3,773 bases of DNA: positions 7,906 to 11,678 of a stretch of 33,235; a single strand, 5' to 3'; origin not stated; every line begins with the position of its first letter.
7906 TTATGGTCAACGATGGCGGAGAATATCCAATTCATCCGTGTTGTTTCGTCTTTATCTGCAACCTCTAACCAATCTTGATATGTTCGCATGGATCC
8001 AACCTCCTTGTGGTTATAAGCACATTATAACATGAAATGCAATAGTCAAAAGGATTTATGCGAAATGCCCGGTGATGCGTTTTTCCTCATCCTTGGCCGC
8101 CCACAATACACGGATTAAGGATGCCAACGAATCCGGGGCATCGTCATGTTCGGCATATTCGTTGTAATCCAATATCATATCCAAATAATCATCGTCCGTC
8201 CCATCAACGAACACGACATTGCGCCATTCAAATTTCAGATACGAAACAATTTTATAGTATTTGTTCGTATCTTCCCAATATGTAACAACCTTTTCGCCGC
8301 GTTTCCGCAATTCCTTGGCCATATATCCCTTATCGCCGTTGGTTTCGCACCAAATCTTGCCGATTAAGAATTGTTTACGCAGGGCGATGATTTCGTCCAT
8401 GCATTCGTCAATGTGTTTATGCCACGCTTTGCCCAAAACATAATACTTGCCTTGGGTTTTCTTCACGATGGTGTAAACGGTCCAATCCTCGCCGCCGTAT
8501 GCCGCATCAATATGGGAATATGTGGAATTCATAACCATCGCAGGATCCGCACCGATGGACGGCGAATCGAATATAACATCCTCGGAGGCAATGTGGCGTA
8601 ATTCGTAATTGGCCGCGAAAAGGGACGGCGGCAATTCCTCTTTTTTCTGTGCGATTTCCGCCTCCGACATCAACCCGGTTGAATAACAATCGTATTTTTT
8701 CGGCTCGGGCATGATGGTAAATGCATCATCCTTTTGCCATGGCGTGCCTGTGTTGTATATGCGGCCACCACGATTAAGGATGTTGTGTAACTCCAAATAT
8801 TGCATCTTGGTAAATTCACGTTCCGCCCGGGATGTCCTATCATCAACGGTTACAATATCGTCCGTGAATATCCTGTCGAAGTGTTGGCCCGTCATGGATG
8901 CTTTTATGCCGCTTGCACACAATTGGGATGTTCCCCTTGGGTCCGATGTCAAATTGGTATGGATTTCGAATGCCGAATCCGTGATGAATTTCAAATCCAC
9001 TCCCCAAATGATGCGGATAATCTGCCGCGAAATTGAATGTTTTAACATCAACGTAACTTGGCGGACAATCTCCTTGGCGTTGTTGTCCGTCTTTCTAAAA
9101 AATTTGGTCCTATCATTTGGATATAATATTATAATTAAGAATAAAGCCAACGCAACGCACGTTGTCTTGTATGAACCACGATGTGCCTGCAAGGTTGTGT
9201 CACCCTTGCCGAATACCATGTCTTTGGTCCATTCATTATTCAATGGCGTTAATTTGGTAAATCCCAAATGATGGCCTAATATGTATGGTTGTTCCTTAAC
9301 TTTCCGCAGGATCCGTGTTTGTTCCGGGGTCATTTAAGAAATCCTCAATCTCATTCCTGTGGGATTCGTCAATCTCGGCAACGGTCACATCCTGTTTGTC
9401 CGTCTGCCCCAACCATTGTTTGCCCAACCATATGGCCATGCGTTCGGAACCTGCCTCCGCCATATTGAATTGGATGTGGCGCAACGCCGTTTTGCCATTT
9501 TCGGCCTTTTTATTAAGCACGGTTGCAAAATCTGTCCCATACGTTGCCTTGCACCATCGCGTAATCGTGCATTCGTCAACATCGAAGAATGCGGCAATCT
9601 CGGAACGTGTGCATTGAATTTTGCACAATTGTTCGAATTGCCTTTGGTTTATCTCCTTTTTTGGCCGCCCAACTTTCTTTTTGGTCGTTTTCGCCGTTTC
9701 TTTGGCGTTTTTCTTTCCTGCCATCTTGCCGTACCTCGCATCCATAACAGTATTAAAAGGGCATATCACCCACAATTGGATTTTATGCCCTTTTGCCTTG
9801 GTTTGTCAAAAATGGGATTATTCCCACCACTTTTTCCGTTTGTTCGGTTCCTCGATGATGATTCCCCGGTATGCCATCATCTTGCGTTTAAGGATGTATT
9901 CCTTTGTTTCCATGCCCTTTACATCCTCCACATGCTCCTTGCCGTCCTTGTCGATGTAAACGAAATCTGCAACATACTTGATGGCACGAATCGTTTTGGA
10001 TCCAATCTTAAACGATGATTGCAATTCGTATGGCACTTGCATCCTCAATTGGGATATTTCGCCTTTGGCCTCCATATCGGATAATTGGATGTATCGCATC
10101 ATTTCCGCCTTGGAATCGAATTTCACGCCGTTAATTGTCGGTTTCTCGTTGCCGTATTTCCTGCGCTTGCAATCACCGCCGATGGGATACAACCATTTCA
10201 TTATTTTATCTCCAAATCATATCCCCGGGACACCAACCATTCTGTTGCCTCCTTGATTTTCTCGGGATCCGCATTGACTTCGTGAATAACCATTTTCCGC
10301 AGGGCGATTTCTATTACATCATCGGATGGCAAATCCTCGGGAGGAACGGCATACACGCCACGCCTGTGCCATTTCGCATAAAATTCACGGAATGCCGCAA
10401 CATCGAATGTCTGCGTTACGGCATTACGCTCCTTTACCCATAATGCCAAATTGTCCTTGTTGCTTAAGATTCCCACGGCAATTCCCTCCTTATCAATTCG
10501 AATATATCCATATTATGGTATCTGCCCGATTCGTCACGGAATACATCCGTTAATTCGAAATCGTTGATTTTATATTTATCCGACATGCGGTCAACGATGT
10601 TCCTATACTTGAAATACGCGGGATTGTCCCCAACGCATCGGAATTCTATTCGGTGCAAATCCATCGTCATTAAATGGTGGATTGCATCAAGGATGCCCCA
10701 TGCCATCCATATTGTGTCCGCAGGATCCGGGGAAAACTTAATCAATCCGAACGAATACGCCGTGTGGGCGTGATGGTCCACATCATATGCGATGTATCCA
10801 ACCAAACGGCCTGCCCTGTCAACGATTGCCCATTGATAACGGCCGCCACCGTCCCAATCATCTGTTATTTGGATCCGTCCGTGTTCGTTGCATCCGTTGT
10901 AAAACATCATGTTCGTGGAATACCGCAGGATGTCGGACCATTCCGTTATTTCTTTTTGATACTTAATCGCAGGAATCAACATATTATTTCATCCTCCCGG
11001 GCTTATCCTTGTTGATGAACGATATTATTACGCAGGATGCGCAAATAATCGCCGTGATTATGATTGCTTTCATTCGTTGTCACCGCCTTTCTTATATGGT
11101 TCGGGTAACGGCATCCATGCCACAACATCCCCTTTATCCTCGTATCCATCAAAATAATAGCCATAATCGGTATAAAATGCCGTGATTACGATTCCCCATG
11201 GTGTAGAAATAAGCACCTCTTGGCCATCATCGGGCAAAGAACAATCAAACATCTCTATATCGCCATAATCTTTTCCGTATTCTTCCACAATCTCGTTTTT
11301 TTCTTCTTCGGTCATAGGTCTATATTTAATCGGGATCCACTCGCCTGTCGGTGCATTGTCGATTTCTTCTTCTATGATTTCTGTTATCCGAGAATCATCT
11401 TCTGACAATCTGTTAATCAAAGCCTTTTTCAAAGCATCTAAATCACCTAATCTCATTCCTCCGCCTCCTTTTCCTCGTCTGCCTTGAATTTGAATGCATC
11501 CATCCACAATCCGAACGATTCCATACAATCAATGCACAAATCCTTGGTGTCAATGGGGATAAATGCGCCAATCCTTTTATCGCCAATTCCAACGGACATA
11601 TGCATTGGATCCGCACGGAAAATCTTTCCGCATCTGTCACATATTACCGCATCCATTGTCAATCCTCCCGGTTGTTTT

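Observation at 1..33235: GATC exists almost only as GGATCC, and GGATCC is about 8-10 fold over-represented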

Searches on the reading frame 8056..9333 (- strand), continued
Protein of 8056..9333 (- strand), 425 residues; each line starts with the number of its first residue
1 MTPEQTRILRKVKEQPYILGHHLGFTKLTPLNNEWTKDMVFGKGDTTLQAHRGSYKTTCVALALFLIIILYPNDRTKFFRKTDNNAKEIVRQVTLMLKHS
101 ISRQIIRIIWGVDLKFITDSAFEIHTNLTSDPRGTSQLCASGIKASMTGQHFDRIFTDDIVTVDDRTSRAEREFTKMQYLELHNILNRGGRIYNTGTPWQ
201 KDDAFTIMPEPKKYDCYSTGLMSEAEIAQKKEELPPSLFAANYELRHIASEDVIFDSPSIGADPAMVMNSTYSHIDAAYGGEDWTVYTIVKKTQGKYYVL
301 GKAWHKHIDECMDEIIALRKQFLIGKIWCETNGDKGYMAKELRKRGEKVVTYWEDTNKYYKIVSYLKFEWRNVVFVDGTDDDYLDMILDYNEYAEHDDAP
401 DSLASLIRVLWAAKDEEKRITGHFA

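Call 30: find_encoding_contigs(protein=P0022, flank=10000, max_places=1)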
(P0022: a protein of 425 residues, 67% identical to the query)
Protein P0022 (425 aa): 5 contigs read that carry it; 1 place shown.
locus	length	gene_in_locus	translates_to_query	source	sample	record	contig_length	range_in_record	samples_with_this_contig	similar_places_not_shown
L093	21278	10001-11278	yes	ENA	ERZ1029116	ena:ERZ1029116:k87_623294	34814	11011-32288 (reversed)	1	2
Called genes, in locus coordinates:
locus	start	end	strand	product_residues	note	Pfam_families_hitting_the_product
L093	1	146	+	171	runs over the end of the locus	-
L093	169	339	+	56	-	-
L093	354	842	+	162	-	PF05565:Sipho_Gp157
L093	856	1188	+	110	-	PF00436:SSB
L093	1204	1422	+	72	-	-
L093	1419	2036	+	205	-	PF06725:3D (weak)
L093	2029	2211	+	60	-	-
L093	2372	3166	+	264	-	PF13730:HTH_36 (faint)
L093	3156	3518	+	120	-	-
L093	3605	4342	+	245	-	-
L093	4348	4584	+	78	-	-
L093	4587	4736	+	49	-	-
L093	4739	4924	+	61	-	-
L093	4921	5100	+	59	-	-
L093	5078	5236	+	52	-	-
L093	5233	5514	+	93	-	-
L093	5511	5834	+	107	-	-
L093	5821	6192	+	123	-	-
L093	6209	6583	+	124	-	-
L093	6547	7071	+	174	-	-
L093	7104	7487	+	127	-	-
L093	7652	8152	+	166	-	PF02195:ParB_N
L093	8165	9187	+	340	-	PF00145:DNA_methylase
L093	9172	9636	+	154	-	PF02195:ParB_N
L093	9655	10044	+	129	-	-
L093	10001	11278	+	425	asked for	-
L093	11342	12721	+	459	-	PF05133:SPP1_portal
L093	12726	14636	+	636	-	PF04233:Phage_Mu_F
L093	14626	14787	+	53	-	-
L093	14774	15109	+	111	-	PF04883:HK97-gp10_like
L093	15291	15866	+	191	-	PF06810:Phage_scaffold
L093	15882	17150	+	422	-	-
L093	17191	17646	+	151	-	-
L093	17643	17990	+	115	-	PF05521:Phage_HCP (weak)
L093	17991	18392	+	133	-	-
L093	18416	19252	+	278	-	PF02368:Big_2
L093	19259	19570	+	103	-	-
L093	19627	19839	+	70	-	-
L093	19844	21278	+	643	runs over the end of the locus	-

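Call 31: find_encoding_contigs(protein=P0011, flank=10000, max_places=1)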
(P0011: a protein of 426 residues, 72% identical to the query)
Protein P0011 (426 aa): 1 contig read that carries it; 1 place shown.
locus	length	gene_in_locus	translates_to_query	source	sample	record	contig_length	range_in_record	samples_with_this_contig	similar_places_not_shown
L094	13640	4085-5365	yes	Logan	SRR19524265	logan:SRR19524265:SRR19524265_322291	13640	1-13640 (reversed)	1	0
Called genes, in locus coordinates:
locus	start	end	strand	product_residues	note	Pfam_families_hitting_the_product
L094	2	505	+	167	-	?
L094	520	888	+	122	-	PF06356:DUF1064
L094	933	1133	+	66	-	-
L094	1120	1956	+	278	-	PF04055:Radical_SAM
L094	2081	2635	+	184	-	PF02195:ParB_N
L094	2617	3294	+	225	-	PF00005:ABC_tran (faint)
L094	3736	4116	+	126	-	-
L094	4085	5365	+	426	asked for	-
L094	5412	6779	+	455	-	PF05133:SPP1_portal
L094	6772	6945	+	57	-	-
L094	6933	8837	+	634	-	PF04233:Phage_Mu_F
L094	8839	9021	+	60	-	-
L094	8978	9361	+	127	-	PF04883:HK97-gp10_like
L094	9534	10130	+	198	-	PF06810:Phage_scaffold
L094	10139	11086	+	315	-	-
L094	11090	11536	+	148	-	-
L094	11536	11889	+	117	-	PF05521:Phage_HCP (weak)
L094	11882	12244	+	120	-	-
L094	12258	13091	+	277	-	PF02368:Big_2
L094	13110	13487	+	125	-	-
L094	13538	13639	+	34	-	?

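Call 65: find_related_loci(query=A1, collection=viral_contigs, flank=10000)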
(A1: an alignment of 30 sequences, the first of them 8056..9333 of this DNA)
Query A1 (425 aa) in viral_contigs; peptide patterns used: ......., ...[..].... (x = any residue, [..] = any of these).
600 stretches matched a pattern (row limit reached: there are more); 546 encode a relative of the query (tblastn E <= 1e-3); the best 80 are kept; 80 distinct loci.
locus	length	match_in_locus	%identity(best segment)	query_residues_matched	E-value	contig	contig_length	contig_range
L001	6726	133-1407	99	1-425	0e+0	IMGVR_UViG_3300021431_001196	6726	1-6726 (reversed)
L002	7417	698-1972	99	1-425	0e+0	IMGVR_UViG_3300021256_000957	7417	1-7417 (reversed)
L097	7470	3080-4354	74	1-425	0e+0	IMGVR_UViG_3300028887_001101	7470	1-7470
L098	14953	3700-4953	62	1-420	0e+0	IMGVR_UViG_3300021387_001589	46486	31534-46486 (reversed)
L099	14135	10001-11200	63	16-415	1e-177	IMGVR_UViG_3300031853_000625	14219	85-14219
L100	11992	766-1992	63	12-419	1e-176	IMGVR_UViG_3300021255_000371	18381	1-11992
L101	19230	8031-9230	62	16-415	1e-176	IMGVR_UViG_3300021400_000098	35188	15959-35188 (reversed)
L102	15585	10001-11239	60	1-415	3e-176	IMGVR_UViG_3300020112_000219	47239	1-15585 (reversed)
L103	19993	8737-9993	59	1-419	3e-175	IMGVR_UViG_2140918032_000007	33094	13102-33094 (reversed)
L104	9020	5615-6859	60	1-417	4e-174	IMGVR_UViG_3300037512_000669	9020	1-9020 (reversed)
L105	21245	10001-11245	60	1-417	5e-174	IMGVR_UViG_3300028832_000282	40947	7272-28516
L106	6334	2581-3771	62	23-420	1e-170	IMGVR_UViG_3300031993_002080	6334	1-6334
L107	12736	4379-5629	59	1-417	2e-168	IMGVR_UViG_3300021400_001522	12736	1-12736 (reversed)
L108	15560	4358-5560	61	16-417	4e-168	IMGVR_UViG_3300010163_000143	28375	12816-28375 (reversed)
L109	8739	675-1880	61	14-416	7e-167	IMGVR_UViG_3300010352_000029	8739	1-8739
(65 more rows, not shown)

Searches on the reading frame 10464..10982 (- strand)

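Call 13: search_protein_families(library=phrogs, proteins=[window:10464-10982:-], max_evalue=0.001)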
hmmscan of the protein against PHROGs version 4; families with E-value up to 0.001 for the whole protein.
window:10464-10982:- (172 aa): 1 family
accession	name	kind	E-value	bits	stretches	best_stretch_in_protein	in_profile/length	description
phrog_30343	-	unknown function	1.3e-25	91.2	1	1-167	1-161/164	-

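Call 50: search_protein_families(library=ncbifam, proteins=[window:10464-10982:-], max_evalue=0.01)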
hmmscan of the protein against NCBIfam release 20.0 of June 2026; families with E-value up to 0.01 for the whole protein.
window:10464-10982:- (172 aa): 0 families

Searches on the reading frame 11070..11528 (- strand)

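Call 13: search_protein_families(library=phrogs, proteins=[window:11070-11528:-], max_evalue=0.001)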
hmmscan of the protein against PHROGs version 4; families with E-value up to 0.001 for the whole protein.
window:11070-11528:- (152 aa): 3 families
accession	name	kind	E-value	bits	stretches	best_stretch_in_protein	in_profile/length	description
phrog_15198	-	unknown function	3.1e-09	38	1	45-147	66-155/159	-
phrog_924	-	unknown function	5.3e-07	30.5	1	96-150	95-155/267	-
phrog_7704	-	unknown function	0.00089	20.2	0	77-146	97-170/173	-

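Call 50: search_protein_families(library=ncbifam, proteins=[window:11070-11528:-], max_evalue=0.01)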
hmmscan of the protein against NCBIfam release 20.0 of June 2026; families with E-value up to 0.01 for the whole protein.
window:11070-11528:- (152 aa): 0 families
